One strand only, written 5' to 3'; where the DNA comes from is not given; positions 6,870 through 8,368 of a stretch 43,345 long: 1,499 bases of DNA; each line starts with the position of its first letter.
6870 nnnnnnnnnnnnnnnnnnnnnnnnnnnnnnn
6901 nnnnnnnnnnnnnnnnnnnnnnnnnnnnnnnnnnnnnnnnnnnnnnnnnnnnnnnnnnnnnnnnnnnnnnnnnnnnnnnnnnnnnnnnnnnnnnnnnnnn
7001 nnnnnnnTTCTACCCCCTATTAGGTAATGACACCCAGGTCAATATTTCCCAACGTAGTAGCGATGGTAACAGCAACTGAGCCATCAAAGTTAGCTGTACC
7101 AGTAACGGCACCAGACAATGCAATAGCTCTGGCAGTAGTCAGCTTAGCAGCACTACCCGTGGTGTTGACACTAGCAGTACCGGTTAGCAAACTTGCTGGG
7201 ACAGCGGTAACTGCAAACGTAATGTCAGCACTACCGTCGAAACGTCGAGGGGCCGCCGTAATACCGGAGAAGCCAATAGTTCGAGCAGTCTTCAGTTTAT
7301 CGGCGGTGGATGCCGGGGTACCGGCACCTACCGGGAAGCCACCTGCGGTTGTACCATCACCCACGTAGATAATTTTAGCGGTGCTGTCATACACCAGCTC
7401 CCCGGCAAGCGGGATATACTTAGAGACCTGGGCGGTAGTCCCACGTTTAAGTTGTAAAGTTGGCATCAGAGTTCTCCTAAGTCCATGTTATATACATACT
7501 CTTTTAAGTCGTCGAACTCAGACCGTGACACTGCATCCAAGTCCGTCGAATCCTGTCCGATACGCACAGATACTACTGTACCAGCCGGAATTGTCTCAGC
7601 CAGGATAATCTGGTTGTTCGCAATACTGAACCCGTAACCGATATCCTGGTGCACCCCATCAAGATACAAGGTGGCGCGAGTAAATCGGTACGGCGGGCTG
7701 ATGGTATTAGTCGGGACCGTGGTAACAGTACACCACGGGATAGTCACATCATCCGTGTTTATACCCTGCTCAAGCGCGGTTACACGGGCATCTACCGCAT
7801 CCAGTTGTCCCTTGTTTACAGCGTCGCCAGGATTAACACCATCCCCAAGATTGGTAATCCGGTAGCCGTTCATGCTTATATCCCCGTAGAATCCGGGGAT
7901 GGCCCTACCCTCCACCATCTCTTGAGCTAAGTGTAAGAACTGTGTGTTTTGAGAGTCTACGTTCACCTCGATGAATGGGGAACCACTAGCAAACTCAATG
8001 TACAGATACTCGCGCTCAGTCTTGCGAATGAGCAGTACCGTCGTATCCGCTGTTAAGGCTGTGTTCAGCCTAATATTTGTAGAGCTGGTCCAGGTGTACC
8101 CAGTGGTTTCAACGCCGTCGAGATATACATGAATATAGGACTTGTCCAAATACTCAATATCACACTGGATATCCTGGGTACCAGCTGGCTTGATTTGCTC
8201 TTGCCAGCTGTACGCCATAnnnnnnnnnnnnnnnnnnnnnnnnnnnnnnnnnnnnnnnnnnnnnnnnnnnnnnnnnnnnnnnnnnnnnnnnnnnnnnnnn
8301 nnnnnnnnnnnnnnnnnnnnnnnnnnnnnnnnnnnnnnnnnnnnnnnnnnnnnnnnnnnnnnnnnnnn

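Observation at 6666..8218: Modular receptor-binding locus: gp17-like adaptor plus two tandem small fibre paralogs, with the tailspike at the other end of the late operon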

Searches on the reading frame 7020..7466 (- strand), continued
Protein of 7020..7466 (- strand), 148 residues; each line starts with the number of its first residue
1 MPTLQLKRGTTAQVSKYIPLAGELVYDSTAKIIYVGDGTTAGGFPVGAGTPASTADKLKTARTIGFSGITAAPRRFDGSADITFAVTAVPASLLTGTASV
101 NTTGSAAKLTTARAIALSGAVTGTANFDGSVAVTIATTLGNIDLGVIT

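Call 71: fold_search(model_id=the predicted structure, library=pdb)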
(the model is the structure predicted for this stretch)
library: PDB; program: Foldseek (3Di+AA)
matches with E <= 10: 32; with E <= 0.001: 1
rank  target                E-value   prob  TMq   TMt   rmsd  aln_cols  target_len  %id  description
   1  1yu1                  6.7e-04  1.00  0.28  0.12   1.6        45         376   40  Major Tropism Determinant P3c Variant (released 2005-09-20)
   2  1yu4_A                1.9e-03  1.00  0.29  0.12   6.8        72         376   30  Major Tropism Determinant U1 Variant (released 2005-09-20)
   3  1yu0                  2.4e-03  1.00  0.29  0.12  12.3        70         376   28  Major Tropism Determinant P1 Variant (released 2005-09-20)
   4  1yu3                  3.5e-03  1.00  0.29  0.12   1.4        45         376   40  Major Tropism Determinant I1 Variant (released 2005-09-20)
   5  1yu2                  3.5e-03  1.00  0.29  0.12   6.6        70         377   30  Major Tropism Determinant M1 Variant (released 2005-09-20)
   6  6x3m_B                1.8e-01  0.69  0.27  0.12  20.3        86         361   26  Crystal structure of full-length Streptococcal bacteriophage hyaluronidase in complex with unsaturated hyaluronan octa (released 2021-06-09)
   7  6x3m_E                2.0e-01  0.69  0.26  0.12  20.5        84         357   21  Crystal structure of full-length Streptococcal bacteriophage hyaluronidase in complex with unsaturated hyaluronan octa (released 2021-06-09)
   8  6x3m_G                2.5e-01  0.54  0.28  0.13  30.3       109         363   17  Crystal structure of full-length Streptococcal bacteriophage hyaluronidase in complex with unsaturated hyaluronan octa (released 2021-06-09)
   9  6x3m_I                3.0e-01  0.72  0.29  0.13  19.6        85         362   20  Crystal structure of full-length Streptococcal bacteriophage hyaluronidase in complex with unsaturated hyaluronan octa (released 2021-06-09)
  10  6x3m_A                3.0e-01  0.57  0.29  0.13  23.1        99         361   20  Crystal structure of full-length Streptococcal bacteriophage hyaluronidase in complex with unsaturated hyaluronan octa (released 2021-06-09)
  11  6x3m_F                3.6e-01  0.66  0.30  0.13  19.3        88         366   23  Crystal structure of full-length Streptococcal bacteriophage hyaluronidase in complex with unsaturated hyaluronan octa (released 2021-06-09)
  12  6x3m_C                4.1e-01  0.63  0.30  0.13  19.6        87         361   22  Crystal structure of full-length Streptococcal bacteriophage hyaluronidase in complex with unsaturated hyaluronan octa (released 2021-06-09)
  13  6x3m_D                4.9e-01  0.35  0.27  0.12  27.8       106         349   22  Crystal structure of full-length Streptococcal bacteriophage hyaluronidase in complex with unsaturated hyaluronan octa (released 2021-06-09)
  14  2dp5                  5.2e-01  0.97  0.25  0.11   1.7        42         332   26  Structure of streptococcus pyogenes bacteriophage-associated hyaluronate lyase Hylp2 (released 2006-05-30)
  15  2c3f                  6.6e-01  0.89  0.29  0.14   7.0        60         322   20  The structure of a group A streptococcal phage-encoded tail-fibre showing hyaluronan lyase activity. (released 2005-11-29)
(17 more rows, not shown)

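Call 75: search_protein_families(library=pfam, proteins=[L013:5095-7101:+, L008:12807-14618:+, L011:11557-13488:+, L013:3376-3990:+], max_evalue=0.01)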
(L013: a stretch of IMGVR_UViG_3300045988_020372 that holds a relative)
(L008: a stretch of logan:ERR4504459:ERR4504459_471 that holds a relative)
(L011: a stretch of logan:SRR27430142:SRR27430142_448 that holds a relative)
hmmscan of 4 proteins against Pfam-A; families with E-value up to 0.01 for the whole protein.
L013:5095-7101:+ (668 aa): 2 families
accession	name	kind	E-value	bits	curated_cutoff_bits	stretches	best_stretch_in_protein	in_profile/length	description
PF18668.6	Tail_spike_N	-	8.5e-20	71.1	25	1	89-153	2-69/70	Tail spike TSP1/Gp66 receptor binding N-terminal domain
PF12708.12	Pect-lyase_RHGA_epim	-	7.7e-11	42.6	27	1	192-263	1-68/213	Rhamnogalacturonase A/epimerase, pectate lyase-like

L008:12807-14618:+ (603 aa): 3 families
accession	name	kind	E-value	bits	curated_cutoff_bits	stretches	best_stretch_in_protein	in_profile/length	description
PF05048.19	NosD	-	0.00079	19.4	23.6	1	141-240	31-126/212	Periplasmic copper-binding protein (NosD)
PF13599.13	Pentapeptide_4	-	0.0019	18.6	38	0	181-242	18-72/78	Pentapeptide repeat region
PF13229.12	Beta_helix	-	0.0021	18.2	25.9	1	186-343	13-141/158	Right handed beta helix region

L011:11557-13488:+ (643 aa): 3 families
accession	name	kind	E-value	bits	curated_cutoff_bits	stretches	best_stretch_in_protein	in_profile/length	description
PF18668.6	Tail_spike_N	-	5.2e-18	65.3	25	1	32-88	13-69/70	Tail spike TSP1/Gp66 receptor binding N-terminal domain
PF12708.12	Pect-lyase_RHGA_epim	-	0.00026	21.3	27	1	178-242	9-74/213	Rhamnogalacturonase A/epimerase, pectate lyase-like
PF12218.14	End_N_terminal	-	0.0051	16.9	26.3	0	178-225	1-46/67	N terminal extension of bacteriophage endosialidase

L013:3376-3990:+ (204 aa): 0 families

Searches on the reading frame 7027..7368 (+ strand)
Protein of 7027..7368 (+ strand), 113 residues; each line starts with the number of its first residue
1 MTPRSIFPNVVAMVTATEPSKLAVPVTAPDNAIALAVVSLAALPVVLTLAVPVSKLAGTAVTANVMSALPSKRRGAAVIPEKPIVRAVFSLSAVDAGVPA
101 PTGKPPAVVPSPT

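Call 106: search_protein_families(library=phrogs, proteins=[window:7027-7368:+], max_evalue=0.001)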
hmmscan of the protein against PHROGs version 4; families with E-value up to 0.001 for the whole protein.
window:7027-7368:+ (113 aa): 0 families

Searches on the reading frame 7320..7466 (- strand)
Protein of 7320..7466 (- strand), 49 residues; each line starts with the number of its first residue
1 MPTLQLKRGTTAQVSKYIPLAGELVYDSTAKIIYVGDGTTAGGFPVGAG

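Call 44: search_solved_structures(query=A2, max_evalue=1)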
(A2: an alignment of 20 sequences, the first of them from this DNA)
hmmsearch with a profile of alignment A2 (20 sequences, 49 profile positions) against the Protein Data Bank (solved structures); distinct sequences matched with E-value up to 1: 13.
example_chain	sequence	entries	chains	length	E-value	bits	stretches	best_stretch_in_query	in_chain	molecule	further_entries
1yu0_A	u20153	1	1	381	2e-18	68.9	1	1-48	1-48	Major Tropism Determinant (Mtd-P1)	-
1yu1_A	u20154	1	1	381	2e-18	68.9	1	1-48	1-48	Major Tropism Determinant (Mtd-P3c)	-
1yu2_A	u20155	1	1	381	2e-18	68.9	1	1-48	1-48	Major Tropism Determinant (Mtd-M1)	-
1yu3_A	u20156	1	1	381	2e-18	68.9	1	1-48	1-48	Major Tropism Determinant (Mtd-I1)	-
1yu4_A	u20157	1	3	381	2e-18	68.9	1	1-48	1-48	Major Tropism Determinant (Mtd-U1)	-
2iou_A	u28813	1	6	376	3.5e-17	65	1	5-48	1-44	Major Tropism Determinant P1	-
6x3m_A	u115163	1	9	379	0.062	16.1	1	5-42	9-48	Hyaluronoglucosaminidase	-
5zct_A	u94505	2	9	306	0.13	15.1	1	7-27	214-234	Ribosomal protein S6--L-glutamate ligase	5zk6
4iwx_A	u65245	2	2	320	0.18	14.7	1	7-27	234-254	Ribosomal protein S6 modification protein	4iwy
2yvv_A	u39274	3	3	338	0.64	12.9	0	5-39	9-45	Hyaluronidase, phage associated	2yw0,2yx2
2dp5_A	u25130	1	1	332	0.66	12.9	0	5-39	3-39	Hyaluronidase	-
3eka_A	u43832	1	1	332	0.71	12.8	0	5-39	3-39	Hyaluronidase, phage associated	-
2c3f_A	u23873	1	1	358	0.73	12.7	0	5-39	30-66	HYALURONIDASE, PHAGE ASSOCIATED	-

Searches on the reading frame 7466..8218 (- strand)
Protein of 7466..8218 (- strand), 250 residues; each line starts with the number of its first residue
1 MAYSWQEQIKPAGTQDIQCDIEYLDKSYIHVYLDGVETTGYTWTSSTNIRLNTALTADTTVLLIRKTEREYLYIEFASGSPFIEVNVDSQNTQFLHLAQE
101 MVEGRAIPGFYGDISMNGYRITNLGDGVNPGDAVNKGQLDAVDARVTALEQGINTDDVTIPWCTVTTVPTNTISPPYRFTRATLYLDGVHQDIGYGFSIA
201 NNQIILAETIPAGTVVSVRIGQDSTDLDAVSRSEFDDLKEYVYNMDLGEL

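Call 9: search_protein_families(library=pfam, proteins=[window:7466-8218:-], max_evalue=1)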
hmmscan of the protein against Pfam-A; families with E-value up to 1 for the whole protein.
window:7466-8218:- (250 aa): 5 families
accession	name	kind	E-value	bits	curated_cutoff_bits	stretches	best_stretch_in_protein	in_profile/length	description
PF03906.20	Phage_T7_tail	-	1.6e-17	64.1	25.2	1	13-140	16-149/157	Phage T7 tail fibre protein, N-terminal domain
PF05662.19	YadA_stalk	-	3.7e-08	34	28.4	1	120-156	1-37/43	Coiled stalk of trimeric autotransporter adhesin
PF17996.7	CE2_N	-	0.12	12.9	27.9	1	25-77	40-94/108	Carbohydrate esterase 2 N-terminal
PF09394.16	Inhibitor_I42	-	0.14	12.9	27.2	1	29-48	8-27/91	Chagasin family peptidase inhibitor I42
PF20509.3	DUF6735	-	0.16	12.2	27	0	203-245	131-173/204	Family of unknown function (DUF6735)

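Call 10: search_protein_families(library=phrogs, proteins=[window:7466-8218:-], max_evalue=0.01)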
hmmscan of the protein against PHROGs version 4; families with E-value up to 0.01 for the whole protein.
window:7466-8218:- (250 aa): 23 families
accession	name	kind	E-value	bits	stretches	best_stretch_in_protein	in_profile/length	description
phrog_2710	-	tail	4.3e-102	343.9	1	1-236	8-266/781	tail fiber protein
phrog_11393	-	tail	1.6e-89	302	1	2-224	1-232/538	tail fiber protein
phrog_6518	-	tail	1.7e-28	100.2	1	1-146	20-161/793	tail fiber protein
phrog_13980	-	tail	1.8e-19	71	1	15-145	18-160/756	tail fiber protein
phrog_13481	-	tail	2.9e-13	50.7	1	12-148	29-173/596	tail fiber protein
phrog_26630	-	tail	6.3e-12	45.9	1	39-147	48-153/506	tail fiber protein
phrog_13173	-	tail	4.1e-10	39.8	1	16-103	23-114/674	tail fiber protein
phrog_6256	-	tail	2.9e-09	37.5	1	14-146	17-161/686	tail fiber protein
phrog_6953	-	tail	3.3e-09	37.5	1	19-103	22-106/251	tail fiber protein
phrog_21412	-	tail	3.9e-08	32.5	1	14-103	278-375/1452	tail fiber protein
phrog_29288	-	unknown function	2.6e-07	29.5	1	20-141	20-149/1558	-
phrog_2647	-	head and packaging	1.2e-06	28.9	1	113-145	78-110/336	head decoration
phrog_38440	-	tail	1.3e-05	24.5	1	6-104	8-110/783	tail spike protein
phrog_20057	-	unknown function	1.8e-05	23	1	63-150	1112-1195/2265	-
phrog_17312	-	tail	3.5e-05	23.3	1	11-149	12-160/792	tail protein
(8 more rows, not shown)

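Call 26: search_solved_structures(query=window:7466-8218:-, max_evalue=0.1, show_alignments=2)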
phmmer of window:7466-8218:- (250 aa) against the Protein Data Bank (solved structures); distinct sequences matched with E-value up to 0.1: 15.
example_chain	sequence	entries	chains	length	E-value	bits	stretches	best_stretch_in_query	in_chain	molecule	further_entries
23sh_r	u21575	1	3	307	2.5e-100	338.2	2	1-145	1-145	tail fiber gp9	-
8es4_G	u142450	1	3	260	7.8e-83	280.9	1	1-225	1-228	Gp44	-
8vbx_R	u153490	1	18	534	3.7e-29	105.1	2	142-228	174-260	Tail fiber (gp47)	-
7y22_e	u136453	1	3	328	3e-16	62.8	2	37-151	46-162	tail adaptor protein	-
9s0y_AB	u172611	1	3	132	6.2e-09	38.9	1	18-103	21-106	Phage particle protein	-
8i4m_e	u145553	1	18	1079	1.6e-08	37.6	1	11-142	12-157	Fiber protein(gp 28) of the cyanophage P-SCSP1u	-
7xy1_A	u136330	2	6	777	1.5e-05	27.9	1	11-142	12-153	Tail fiber protein | phage type I tail fiber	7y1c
8dsp_C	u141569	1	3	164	2.5e-05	27.1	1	14-142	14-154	Tail fiber protein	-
8e4g_O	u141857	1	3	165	2.7e-05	27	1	14-142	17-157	Tail fiber protein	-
9m4c_B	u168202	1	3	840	2.7e-05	27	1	11-150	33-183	Depolymerase, capsule KN1-specific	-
9m4d_A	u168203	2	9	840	3.3e-05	26.7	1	11-146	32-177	Probable tail spike protein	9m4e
5js4_A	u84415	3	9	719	7e-05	25.6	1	12-104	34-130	phiAB6 tailspike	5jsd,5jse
7boz_a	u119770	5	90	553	0.00037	23.2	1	14-143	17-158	N-teminal of mature bacteriophage T7 tail fiber protein gp17 | Tail fiber protein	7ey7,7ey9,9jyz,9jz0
8x8m_A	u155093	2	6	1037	0.0034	20.1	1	31-164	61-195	Probable tail spike protein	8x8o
2yo0_A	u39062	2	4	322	0.0038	20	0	114-155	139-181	GENERAL CONTROL PROTEIN GCN4, PUTATIVE INNER MEMBRANE PROTEIN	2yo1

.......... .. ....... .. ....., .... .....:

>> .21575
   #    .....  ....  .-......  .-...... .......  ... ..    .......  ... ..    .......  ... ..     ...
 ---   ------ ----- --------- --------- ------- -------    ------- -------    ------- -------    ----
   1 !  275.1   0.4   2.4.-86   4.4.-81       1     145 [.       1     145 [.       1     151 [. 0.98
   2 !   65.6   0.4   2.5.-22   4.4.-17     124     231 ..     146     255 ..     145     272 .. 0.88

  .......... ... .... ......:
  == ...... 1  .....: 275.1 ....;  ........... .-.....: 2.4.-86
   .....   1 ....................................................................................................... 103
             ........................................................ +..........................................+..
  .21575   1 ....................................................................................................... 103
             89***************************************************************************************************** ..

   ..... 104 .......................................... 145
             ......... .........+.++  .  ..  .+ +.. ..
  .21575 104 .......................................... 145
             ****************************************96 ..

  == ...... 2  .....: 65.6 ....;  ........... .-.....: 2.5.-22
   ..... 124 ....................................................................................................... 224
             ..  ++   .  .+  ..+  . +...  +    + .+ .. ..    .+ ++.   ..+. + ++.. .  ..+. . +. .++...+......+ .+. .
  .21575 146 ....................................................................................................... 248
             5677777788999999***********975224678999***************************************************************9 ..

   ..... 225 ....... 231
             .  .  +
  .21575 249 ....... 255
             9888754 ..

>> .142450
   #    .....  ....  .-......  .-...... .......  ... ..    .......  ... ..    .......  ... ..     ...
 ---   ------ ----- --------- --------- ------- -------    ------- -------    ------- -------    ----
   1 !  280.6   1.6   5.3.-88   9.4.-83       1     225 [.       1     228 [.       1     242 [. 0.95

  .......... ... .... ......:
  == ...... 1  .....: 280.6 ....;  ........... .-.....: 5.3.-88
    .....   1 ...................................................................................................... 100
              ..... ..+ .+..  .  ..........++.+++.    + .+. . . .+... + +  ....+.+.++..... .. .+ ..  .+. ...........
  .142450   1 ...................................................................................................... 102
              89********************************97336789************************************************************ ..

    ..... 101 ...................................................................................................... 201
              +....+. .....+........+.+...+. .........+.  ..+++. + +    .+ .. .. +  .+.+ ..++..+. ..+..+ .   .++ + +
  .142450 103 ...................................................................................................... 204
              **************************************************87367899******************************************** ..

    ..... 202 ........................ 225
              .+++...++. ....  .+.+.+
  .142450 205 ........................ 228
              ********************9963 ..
